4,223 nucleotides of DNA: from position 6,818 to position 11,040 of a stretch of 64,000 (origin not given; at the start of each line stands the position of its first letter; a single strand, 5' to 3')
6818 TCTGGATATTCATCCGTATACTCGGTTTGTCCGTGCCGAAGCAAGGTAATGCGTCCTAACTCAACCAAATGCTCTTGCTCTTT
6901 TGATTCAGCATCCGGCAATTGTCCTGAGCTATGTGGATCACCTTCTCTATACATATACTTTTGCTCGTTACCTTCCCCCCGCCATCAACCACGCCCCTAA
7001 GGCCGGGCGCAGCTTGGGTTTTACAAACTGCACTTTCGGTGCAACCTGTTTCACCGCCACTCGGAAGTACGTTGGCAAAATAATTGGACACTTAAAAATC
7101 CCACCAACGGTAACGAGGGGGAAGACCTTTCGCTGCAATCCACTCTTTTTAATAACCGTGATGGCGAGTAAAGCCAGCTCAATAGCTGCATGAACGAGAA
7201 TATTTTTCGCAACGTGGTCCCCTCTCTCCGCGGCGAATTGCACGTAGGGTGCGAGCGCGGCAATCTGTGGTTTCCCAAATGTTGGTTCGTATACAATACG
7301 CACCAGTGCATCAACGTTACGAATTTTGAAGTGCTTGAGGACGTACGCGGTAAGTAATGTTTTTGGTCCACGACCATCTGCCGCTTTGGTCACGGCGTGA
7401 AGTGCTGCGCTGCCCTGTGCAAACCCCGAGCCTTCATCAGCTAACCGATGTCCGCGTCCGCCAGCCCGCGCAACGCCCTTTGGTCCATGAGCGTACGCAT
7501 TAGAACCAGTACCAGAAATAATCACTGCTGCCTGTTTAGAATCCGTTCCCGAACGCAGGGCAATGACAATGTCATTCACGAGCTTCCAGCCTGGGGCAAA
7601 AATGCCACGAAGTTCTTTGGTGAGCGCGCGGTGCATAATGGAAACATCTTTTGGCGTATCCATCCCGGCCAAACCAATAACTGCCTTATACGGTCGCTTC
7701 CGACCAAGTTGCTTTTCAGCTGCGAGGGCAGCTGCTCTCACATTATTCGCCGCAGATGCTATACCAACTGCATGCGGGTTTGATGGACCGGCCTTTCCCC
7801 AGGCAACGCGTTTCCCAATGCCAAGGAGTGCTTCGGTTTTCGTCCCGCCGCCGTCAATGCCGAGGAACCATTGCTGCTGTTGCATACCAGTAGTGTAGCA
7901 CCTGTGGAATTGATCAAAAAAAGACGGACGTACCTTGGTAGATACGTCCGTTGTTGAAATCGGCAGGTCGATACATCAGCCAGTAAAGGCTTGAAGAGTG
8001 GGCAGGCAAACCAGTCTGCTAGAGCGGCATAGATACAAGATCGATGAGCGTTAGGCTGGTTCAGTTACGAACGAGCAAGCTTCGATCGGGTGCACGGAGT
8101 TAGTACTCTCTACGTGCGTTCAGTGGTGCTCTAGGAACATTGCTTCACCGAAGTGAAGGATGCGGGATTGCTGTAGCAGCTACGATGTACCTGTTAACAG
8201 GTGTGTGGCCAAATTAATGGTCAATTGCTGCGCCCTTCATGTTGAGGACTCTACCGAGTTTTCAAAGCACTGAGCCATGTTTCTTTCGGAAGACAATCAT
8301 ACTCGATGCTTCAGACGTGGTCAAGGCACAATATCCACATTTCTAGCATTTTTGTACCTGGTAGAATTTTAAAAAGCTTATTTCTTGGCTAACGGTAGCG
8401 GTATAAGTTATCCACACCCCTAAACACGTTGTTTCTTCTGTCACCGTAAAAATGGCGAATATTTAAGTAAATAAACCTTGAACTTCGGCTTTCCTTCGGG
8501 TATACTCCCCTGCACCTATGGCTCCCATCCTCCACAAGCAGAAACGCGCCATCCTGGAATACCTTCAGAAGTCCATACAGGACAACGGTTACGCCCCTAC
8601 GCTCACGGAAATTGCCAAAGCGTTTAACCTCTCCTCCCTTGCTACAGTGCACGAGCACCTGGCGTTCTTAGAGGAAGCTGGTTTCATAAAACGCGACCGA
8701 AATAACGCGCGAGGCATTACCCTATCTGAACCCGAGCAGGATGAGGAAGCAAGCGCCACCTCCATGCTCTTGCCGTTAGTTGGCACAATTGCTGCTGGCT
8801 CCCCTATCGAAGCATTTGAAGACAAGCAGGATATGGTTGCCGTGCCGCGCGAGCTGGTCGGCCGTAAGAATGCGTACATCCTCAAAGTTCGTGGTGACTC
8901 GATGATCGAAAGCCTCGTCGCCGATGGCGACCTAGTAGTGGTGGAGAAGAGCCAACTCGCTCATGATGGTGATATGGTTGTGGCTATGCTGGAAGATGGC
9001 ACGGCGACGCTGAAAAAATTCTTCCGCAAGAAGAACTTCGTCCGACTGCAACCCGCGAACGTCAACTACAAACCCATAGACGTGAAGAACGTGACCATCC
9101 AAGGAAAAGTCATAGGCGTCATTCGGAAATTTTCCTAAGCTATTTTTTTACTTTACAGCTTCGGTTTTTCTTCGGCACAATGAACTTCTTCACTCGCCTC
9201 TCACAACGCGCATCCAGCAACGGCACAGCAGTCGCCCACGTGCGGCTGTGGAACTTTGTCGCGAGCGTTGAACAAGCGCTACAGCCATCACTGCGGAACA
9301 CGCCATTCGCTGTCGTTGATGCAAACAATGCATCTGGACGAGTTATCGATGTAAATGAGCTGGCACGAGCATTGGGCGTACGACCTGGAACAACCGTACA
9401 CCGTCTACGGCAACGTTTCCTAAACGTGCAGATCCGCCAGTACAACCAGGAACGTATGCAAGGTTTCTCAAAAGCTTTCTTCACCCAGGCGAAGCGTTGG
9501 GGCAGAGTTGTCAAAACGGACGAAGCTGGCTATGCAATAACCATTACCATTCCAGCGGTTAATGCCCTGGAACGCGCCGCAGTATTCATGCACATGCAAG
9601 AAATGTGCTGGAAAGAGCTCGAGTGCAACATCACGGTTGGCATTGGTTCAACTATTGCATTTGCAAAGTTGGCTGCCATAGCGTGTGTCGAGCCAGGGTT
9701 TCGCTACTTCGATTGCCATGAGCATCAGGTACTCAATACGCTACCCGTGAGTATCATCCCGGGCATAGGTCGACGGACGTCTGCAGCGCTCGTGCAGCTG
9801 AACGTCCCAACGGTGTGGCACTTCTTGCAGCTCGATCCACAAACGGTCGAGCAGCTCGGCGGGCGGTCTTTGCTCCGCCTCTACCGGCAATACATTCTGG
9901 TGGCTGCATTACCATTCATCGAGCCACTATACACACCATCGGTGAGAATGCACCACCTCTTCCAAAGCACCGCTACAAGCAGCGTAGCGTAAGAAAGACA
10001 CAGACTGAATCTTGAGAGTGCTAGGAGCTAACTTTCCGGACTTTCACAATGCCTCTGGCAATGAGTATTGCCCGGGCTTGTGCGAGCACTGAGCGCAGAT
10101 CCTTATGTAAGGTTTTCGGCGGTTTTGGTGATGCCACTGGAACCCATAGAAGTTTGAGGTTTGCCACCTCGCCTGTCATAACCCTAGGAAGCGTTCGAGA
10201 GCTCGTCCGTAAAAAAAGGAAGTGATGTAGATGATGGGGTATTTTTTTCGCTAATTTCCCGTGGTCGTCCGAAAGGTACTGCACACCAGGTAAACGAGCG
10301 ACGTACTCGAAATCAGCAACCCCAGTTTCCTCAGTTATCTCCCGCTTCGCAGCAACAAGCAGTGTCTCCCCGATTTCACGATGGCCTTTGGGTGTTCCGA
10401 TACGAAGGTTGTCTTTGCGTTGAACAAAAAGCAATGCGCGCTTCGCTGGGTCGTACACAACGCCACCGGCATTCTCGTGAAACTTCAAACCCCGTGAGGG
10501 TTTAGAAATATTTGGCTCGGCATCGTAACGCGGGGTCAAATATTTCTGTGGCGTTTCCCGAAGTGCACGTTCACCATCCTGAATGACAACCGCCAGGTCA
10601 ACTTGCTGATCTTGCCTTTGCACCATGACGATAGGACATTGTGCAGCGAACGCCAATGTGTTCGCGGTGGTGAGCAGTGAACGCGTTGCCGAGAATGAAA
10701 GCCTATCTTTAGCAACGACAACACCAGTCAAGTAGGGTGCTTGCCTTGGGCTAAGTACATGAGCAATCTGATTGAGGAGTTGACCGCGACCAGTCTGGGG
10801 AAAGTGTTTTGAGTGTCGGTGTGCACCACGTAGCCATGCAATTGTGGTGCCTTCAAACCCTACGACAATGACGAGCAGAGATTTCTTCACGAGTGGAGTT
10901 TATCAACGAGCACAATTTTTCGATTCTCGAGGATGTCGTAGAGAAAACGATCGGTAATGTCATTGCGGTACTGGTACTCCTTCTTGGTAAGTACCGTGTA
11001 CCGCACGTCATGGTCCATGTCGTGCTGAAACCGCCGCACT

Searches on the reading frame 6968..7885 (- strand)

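Call 51: search_protein_families(library=pfam, proteins=[window:6968-7885:-], max_evalue=0.001)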
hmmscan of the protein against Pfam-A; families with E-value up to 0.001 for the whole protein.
window:6968-7885:- (305 aa): 1 family
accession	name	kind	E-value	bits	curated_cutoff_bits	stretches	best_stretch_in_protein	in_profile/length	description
PF01869.26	BcrAD_BadFG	-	1.9e-31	110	31.5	1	8-302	1-271/271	BadF/BadG/BcrA/BcrD ATPase family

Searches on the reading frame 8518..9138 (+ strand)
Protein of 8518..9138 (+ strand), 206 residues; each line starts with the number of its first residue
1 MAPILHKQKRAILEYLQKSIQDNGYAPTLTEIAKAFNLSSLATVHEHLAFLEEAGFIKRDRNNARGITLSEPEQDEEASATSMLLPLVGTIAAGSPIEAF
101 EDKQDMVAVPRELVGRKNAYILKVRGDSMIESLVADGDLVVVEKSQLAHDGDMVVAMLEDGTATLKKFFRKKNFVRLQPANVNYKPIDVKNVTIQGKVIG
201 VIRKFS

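Call 51: search_protein_families(library=pfam, proteins=[window:8518-9138:+], max_evalue=0.001)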
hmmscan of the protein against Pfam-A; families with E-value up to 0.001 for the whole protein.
window:8518-9138:+ (206 aa): 6 families
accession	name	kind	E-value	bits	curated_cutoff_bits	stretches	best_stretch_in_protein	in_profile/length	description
PF00717.28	Peptidase_S24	-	4.8e-31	107.3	23.3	1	86-199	1-116/116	Peptidase S24-like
PF01726.22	LexA_DNA_bind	-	5.1e-16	58.6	23.7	1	6-66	5-65/65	LexA DNA binding domain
PF13412.12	HTH_24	-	4.9e-06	26.5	21.9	1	6-58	2-48/48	Winged helix-turn-helix DNA-binding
PF09339.16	HTH_IclR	-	0.00017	21.8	22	1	27-60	19-51/52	IclR helix-turn-helix domain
PF12840.13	HTH_20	-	0.00025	21.4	27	1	6-58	3-49/51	Helix-turn-helix domain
PF01022.26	HTH_5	-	0.00067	19.9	22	0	28-58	17-46/47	Bacterial regulatory protein, arsR family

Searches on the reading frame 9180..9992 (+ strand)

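Call 51: search_protein_families(library=pfam, proteins=[window:9180-9992:+], max_evalue=0.001)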
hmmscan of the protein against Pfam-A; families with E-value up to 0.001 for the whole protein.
window:9180-9992:+ (270 aa): 2 families
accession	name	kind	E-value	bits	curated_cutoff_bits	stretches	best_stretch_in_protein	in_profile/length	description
PF00817.25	IMS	-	4.8e-22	78.9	23.2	1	25-166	5-147/148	impB/mucB/samB family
PF11798.14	IMS_HHH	-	5.3e-05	23.7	24.4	1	182-209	5-32/32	IMS family HHH motif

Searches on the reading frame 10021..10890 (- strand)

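Call 51: search_protein_families(library=pfam, proteins=[window:10021-10890:-], max_evalue=0.001)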
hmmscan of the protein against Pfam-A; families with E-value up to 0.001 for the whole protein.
window:10021-10890:- (289 aa): 1 family
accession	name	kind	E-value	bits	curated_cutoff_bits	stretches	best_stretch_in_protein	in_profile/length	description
PF00293.34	NUDIX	-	3.6e-17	63.1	21.1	1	137-270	2-132/134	NUDIX domain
